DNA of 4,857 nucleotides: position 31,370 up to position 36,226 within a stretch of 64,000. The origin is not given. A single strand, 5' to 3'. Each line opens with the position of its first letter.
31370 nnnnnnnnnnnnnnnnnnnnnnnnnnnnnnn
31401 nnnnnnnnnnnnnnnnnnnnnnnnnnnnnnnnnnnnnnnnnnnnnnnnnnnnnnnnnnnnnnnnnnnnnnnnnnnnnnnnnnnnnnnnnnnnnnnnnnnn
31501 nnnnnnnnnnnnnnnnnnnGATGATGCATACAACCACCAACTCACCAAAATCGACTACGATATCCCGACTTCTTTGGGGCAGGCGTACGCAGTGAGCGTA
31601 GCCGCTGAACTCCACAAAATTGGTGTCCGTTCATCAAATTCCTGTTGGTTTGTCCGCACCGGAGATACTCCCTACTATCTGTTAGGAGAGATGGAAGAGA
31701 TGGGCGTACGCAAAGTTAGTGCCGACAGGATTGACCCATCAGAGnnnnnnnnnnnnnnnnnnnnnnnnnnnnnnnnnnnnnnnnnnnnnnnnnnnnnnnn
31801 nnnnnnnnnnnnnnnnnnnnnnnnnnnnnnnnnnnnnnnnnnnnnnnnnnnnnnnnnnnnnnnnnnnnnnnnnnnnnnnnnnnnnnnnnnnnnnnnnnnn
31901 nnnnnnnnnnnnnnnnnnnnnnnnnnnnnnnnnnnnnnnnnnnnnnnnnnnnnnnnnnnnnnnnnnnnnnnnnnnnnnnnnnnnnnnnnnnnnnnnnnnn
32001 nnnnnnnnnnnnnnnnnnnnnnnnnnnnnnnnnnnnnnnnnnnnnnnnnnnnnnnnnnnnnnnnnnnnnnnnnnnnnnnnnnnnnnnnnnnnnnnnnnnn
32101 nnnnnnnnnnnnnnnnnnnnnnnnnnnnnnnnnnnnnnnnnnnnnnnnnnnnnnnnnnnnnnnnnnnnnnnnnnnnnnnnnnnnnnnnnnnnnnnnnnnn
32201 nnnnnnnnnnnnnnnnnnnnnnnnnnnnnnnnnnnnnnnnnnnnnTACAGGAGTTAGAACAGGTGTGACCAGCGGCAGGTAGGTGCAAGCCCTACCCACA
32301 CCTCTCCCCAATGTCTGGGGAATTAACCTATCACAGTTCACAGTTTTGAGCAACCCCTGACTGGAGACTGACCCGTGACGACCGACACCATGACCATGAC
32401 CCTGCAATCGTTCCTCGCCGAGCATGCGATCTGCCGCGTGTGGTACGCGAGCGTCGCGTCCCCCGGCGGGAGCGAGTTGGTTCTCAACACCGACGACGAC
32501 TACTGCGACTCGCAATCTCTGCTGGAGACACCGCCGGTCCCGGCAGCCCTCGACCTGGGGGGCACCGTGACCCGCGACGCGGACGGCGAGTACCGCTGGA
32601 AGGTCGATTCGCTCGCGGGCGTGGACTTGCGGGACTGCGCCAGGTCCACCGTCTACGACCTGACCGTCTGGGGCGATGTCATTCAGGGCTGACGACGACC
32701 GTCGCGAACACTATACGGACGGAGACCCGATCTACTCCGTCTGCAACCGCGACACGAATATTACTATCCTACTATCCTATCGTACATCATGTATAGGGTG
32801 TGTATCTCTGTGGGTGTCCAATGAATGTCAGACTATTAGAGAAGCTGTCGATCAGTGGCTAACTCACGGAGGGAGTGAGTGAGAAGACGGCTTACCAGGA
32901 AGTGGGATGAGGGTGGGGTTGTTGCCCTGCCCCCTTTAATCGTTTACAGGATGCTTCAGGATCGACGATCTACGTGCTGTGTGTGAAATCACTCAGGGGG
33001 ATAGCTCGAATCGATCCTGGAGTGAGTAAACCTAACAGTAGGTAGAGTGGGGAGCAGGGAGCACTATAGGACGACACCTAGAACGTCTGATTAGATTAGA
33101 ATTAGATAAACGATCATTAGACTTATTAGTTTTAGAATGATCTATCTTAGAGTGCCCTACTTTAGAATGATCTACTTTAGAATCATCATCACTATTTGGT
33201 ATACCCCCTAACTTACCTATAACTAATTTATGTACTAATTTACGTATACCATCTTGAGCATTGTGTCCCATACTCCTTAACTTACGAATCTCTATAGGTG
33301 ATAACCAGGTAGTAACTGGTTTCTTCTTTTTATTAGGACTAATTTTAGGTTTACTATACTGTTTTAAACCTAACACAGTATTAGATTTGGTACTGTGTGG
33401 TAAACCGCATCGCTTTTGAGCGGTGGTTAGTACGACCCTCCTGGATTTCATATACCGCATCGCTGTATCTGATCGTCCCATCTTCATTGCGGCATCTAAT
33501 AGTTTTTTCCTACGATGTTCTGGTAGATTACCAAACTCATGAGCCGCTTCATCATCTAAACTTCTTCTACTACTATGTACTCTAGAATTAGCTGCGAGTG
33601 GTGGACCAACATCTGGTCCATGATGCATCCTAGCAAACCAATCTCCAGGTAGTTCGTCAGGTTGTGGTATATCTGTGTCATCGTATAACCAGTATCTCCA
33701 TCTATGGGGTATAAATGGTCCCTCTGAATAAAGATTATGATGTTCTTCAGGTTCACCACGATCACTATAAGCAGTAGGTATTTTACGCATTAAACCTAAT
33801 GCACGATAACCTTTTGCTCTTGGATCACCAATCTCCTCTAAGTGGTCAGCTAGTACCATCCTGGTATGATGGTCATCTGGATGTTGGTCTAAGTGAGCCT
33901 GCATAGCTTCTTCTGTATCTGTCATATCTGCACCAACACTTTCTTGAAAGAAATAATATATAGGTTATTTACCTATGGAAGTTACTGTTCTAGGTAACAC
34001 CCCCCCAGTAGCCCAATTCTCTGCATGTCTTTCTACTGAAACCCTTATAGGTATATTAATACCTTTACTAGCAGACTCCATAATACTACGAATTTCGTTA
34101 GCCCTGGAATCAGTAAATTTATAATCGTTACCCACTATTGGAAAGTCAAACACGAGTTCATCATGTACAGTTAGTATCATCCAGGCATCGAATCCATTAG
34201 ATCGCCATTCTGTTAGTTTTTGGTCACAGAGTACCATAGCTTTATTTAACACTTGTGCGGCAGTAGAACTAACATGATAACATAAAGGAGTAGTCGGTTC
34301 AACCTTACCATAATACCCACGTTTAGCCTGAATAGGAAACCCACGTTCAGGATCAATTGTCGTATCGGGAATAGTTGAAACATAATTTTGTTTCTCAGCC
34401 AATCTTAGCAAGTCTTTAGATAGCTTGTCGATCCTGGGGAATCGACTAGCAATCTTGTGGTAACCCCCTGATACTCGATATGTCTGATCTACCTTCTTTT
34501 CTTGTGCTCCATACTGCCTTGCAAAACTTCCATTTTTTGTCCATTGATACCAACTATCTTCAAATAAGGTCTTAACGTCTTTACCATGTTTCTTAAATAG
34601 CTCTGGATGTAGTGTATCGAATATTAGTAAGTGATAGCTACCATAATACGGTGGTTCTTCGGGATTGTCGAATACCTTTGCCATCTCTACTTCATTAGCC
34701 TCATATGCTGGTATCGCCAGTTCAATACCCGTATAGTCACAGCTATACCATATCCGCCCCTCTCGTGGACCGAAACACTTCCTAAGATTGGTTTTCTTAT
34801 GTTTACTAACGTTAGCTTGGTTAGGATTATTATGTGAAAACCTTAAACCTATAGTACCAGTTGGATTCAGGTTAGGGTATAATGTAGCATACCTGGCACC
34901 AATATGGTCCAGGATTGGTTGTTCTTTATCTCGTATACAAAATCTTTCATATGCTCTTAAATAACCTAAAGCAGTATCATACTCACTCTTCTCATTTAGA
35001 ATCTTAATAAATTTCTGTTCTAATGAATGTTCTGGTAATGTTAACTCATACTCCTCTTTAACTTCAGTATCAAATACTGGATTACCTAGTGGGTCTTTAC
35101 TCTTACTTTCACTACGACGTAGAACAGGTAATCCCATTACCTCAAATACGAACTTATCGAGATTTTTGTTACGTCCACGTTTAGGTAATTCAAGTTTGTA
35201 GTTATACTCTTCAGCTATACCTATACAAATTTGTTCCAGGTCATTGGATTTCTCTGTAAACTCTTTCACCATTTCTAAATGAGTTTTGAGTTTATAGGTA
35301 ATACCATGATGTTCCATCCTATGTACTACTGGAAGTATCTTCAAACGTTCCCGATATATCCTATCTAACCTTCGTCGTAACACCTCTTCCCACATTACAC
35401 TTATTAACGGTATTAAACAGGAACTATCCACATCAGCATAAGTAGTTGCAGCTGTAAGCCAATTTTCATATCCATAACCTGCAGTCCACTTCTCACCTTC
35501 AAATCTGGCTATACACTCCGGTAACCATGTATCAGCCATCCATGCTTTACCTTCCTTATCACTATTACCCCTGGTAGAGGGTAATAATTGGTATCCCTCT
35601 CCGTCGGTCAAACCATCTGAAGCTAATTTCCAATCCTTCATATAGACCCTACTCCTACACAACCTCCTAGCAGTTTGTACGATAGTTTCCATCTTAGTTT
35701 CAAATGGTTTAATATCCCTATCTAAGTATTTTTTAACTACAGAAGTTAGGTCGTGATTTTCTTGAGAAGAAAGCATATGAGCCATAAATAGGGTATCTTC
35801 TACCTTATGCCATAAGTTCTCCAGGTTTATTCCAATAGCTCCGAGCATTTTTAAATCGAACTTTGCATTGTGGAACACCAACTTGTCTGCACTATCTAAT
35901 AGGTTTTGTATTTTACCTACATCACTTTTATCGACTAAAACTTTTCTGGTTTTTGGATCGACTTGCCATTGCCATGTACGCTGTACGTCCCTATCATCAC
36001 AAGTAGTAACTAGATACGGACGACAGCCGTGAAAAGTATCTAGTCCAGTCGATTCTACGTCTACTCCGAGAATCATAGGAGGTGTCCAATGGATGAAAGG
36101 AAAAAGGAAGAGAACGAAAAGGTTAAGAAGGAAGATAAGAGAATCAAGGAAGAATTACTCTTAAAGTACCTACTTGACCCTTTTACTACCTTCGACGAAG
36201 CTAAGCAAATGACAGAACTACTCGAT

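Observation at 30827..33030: GC-rich three-gene plus-strand island inside the AT-rich minus-strand replication module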

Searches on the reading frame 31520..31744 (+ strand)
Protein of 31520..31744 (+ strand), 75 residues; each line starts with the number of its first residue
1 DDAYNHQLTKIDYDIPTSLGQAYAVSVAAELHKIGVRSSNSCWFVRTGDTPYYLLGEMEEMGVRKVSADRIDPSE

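Call 118: search_solved_structures(query=A7, max_evalue=10, show_alignments=3)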
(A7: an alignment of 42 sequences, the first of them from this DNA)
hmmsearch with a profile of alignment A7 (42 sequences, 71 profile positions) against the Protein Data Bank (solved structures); distinct sequences matched with E-value up to 10: 9.
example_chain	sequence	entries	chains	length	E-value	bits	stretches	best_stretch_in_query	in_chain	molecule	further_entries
6een_B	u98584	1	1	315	8.3e-13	50.5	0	50-67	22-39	Designer Pentatricopeptide Protein dPPR10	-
6een_D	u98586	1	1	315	3.3e-12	48.6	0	50-67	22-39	Designer Pentatricopeptide Protein dPPR10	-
6een_C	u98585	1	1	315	3.4e-12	48.5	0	50-67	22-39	Designer Pentatricopeptide Protein dPPR10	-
6een_A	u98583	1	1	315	1e-11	47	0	50-67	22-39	Designer Pentatricopeptide Protein dPPR10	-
4ozs_A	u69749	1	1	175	1.5e-06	30.5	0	50-67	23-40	Alpha solenoid protein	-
4wn4_A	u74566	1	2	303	3.3e-05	26.2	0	50-67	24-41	Pentatricopeptide repeat protein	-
1zpw_X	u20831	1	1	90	0.11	14.9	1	7-39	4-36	hypothetical protein TT1823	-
5lpn_A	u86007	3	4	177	1.5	11.2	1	9-31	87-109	Ras-related protein Rab-10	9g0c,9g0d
5szj_A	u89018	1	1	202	1.8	11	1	9-31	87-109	Ras-related protein Rab-10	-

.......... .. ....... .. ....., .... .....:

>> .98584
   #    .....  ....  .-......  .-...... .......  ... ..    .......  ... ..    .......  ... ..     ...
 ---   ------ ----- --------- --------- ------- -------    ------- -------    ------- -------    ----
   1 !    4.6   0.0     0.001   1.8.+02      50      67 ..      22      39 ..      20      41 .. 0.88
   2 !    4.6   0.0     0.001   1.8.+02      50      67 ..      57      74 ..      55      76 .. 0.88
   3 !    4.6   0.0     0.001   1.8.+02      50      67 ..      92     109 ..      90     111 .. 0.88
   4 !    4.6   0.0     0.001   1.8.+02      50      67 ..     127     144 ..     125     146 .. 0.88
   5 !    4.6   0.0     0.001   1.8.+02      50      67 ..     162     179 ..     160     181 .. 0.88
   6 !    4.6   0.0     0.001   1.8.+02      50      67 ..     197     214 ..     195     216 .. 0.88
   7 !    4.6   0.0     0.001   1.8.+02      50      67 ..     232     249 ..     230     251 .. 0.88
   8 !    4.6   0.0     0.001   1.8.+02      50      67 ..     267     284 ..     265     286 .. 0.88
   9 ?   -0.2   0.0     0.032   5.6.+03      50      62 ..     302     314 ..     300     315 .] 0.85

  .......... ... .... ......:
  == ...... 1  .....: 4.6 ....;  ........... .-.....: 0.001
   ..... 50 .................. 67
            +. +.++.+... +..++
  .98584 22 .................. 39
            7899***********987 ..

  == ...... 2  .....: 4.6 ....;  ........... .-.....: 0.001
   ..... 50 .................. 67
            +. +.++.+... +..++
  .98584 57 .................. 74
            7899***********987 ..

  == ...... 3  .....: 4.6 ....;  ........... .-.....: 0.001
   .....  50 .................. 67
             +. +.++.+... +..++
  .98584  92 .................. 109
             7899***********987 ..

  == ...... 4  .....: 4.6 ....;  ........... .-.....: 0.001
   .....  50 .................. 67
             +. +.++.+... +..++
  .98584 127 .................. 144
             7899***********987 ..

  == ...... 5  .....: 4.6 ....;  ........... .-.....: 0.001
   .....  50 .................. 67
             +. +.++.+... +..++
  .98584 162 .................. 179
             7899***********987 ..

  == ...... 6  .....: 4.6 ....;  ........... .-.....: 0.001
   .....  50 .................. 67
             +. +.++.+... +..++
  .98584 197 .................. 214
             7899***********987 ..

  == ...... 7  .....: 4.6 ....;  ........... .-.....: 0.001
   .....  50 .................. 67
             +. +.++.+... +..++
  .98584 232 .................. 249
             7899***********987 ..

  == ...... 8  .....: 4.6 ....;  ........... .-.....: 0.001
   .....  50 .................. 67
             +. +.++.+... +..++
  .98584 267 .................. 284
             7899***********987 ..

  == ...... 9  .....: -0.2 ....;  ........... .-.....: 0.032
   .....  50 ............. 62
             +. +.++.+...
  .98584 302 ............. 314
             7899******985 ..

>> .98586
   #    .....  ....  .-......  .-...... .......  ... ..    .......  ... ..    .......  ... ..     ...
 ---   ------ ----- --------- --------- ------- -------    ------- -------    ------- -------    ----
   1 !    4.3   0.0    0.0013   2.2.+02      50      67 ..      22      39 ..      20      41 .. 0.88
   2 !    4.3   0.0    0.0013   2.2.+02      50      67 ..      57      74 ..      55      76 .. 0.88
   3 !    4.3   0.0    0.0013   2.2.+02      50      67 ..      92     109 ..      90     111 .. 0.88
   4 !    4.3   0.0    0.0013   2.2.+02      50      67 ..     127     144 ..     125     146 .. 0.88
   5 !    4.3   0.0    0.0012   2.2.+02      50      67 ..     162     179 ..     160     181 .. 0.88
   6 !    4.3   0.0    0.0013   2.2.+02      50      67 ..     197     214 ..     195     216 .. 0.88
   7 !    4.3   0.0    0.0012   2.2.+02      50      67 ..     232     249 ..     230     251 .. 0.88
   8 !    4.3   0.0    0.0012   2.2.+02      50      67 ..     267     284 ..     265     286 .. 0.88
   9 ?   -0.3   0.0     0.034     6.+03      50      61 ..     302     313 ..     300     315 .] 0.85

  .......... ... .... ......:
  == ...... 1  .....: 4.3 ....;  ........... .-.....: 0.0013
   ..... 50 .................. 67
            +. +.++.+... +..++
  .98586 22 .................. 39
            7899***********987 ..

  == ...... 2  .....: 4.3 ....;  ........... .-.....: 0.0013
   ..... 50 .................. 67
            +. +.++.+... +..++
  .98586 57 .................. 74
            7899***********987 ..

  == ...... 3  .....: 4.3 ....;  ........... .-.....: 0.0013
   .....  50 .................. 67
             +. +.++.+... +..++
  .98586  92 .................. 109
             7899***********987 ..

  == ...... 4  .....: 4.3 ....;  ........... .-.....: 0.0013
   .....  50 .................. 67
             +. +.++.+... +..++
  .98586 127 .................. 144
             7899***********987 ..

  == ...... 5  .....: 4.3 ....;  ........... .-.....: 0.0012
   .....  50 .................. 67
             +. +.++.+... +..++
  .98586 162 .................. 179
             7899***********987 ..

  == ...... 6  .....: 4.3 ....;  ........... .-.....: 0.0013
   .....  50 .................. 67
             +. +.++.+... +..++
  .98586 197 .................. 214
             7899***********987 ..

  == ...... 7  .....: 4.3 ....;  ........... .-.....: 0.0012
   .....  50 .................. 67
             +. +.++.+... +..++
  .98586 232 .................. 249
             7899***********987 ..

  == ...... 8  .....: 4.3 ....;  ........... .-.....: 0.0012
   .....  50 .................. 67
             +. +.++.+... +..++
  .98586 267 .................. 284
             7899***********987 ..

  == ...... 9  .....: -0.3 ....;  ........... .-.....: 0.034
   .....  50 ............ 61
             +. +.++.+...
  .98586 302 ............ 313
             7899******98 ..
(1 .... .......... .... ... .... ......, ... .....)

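Call 119: search_protein_families(library=pfam, alignment_id=A7, max_evalue=10)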
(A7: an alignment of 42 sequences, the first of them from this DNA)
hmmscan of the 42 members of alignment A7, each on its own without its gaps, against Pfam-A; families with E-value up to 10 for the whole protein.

A. member 1, seq(75 aa): 0 families

B. families by the number of members that match (of 42 scanned): 6 families
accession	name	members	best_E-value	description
PF17554.7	DUF5466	1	0.068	Family of unknown function (DUF5466)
PF11673.13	DUF3269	1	0.083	Protein of unknown function (DUF3269)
PF03366.22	YEATS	1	0.14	YEATS family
PF02563.21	Poly_export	1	0.21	Polysaccharide biosynthesis/export protein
PF23624.1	ORF68_C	1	0.25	ORF68-like, C-terminal domain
PF11137.13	DUF2909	1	0.26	Protein of unknown function (DUF2909)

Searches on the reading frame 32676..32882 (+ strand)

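Call 8: search_protein_families(library=pfam, proteins=[window:32676-32882:+], max_evalue=0.1)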
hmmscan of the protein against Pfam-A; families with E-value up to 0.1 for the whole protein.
window:32676-32882:+ (68 aa): 0 families

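Call 9: search_protein_families(library=phrogs, proteins=[window:32676-32882:+], max_evalue=0.1)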
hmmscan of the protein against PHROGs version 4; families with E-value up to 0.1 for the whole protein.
window:32676-32882:+ (68 aa): 2 families
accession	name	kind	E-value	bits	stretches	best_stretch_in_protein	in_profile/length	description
phrog_1738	-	unknown function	0.025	15.8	1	42-67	18-44/77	-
phrog_17440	-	unknown function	0.041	14.7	1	5-56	31-80/132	-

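Call 12: search_protein_families(library=ncbifam, proteins=[window:32676-32882:+], max_evalue=0.1)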
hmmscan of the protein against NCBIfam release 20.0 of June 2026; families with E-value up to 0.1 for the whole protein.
window:32676-32882:+ (68 aa): 0 families

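Call 73: search_protein_families(library=padloc, proteins=[window:32676-32882:+], max_evalue=0.01)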
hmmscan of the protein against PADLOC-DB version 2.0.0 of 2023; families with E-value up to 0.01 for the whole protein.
window:32676-32882:+ (68 aa): 0 families

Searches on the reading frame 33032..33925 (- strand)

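Call 8: search_protein_families(library=pfam, proteins=[window:33032-33925:-], max_evalue=0.1)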
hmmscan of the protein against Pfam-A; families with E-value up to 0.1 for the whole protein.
window:33032-33925:- (297 aa): 2 families
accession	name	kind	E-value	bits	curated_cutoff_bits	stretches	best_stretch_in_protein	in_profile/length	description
PF14561.12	TPR_20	-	0.064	14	25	0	6-34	9-37/90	Tetratricopeptide repeat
PF16777.11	RHH_7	-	0.082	13.7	27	0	190-231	20-61/74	Transcriptional regulator, RHH-like, CopG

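Call 9: search_protein_families(library=phrogs, proteins=[window:33032-33925:-], max_evalue=0.1)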
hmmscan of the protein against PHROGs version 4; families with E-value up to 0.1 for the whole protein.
window:33032-33925:- (297 aa): 0 families

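Call 12: search_protein_families(library=ncbifam, proteins=[window:33032-33925:-], max_evalue=0.1)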
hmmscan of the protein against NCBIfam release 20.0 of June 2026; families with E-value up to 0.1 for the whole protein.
window:33032-33925:- (297 aa): 1 family
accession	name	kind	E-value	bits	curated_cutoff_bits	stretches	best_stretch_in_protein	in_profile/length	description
TIGR02996.1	rpt_mate_G_obs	domain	6.4e-06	25.8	29.05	1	5-38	2-36/45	TIGR02996 domain-containing protein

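Call 73: search_protein_families(library=padloc, proteins=[window:33032-33925:-], max_evalue=0.01)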
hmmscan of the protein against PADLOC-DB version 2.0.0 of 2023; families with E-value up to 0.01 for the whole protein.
window:33032-33925:- (297 aa): 0 families

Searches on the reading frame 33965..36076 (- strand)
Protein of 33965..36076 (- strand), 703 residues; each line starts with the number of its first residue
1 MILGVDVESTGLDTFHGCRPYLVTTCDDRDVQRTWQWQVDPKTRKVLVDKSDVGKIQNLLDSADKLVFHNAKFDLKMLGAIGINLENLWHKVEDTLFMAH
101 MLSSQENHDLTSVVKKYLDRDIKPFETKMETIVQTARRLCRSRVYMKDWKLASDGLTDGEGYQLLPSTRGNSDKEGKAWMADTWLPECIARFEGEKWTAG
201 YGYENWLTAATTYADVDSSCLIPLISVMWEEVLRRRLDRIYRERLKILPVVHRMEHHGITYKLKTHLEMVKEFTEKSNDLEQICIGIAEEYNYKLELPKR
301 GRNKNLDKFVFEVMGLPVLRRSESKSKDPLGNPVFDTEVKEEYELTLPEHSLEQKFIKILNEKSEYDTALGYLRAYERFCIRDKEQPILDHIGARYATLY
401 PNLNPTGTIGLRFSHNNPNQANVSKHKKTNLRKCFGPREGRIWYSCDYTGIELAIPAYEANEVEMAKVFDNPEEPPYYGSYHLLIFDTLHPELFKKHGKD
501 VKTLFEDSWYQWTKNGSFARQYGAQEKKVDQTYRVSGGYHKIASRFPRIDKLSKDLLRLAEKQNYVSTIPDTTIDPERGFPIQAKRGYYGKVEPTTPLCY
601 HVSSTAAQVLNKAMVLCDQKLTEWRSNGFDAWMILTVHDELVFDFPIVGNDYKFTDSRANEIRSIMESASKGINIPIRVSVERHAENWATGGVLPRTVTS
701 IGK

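Call 8: search_protein_families(library=pfam, proteins=[window:33965-36076:-], max_evalue=0.1)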
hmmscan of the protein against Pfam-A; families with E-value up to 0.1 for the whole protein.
window:33965-36076:- (703 aa): 3 families
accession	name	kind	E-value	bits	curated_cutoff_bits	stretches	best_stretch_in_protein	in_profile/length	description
PF00476.26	DNA_pol_A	-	9.6e-24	84.5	34.3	1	386-689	94-380/381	DNA polymerase family A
PF01612.26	DNA_pol_A_exo1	-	4.1e-09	36.9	23.6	1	42-123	49-133/173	3'-5' exonuclease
PF03623.18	Focal_AT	-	0.0033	17.8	23.3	0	75-136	38-95/133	Focal adhesion targeting region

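Call 9: search_protein_families(library=phrogs, proteins=[window:33965-36076:-], max_evalue=0.1)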
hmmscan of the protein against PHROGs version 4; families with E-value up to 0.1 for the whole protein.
window:33965-36076:- (703 aa): 9 families
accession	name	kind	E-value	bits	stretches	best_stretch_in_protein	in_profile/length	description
phrog_17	-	DNA, RNA and nucleotide metabolism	1.2e-53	183.5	1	2-689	672-1231/1445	DNA polymerase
phrog_2573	-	DNA, RNA and nucleotide metabolism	2e-06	28.2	1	514-646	90-230/336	DNA polymerase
phrog_15971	-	DNA, RNA and nucleotide metabolism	2.1e-05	24.9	1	400-457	125-180/376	DNA polymerase I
phrog_12241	-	DNA, RNA and nucleotide metabolism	7e-05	23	1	55-125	187-262/502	DNA polymerase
phrog_403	-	DNA, RNA and nucleotide metabolism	0.00053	20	1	39-118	121-200/321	DNA polymerase exonuclease subunit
phrog_10285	-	DNA, RNA and nucleotide metabolism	0.00073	19.7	1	425-471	39-85/321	DNA polymerase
phrog_192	-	DNA, RNA and nucleotide metabolism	0.0012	19.3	1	54-117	179-244/397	DNA polymerase exonuclease subunit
phrog_5995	-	DNA, RNA and nucleotide metabolism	0.003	18.1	1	605-668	91-146/236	DNA polymerase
phrog_14632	-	DNA, RNA and nucleotide metabolism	0.012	15.4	1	65-121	164-221/380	DNA polymerase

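Call 35: find_related_loci(query=window:33965-36076:-, collection=viral_contigs, flank=10000)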
Query window:33965-36076:- (703 aa) in viral_contigs; peptide patterns used: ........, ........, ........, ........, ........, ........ (x = any residue, [..] = any of these).
5 stretches matched a pattern, but none encodes a relative of the query by tblastn (E <= 1e-3).

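Call 97: find_related_loci(query=A6, collection=metagenome_contigs, flank=10000)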
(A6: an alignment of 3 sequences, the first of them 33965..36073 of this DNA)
Query A6 (702 aa) in metagenome_contigs; peptide patterns used: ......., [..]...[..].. (x = any residue, [..] = any of these).
600 stretches matched a pattern (row limit reached: there are more); 177 encode a relative of the query (tblastn E <= 1e-3); the best 80 are kept; 80 distinct loci.
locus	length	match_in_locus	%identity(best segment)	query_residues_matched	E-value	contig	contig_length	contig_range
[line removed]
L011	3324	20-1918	36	88-688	6e-122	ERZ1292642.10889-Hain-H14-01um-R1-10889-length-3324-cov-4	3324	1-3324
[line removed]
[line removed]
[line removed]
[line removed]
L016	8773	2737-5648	34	1-690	1e-68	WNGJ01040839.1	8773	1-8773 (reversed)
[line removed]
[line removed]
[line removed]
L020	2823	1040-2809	28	2-675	3e-52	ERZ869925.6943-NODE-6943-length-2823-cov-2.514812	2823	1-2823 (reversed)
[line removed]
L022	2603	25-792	38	429-687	2e-50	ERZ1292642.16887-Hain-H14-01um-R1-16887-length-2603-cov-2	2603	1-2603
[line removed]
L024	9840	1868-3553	26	1-645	2e-31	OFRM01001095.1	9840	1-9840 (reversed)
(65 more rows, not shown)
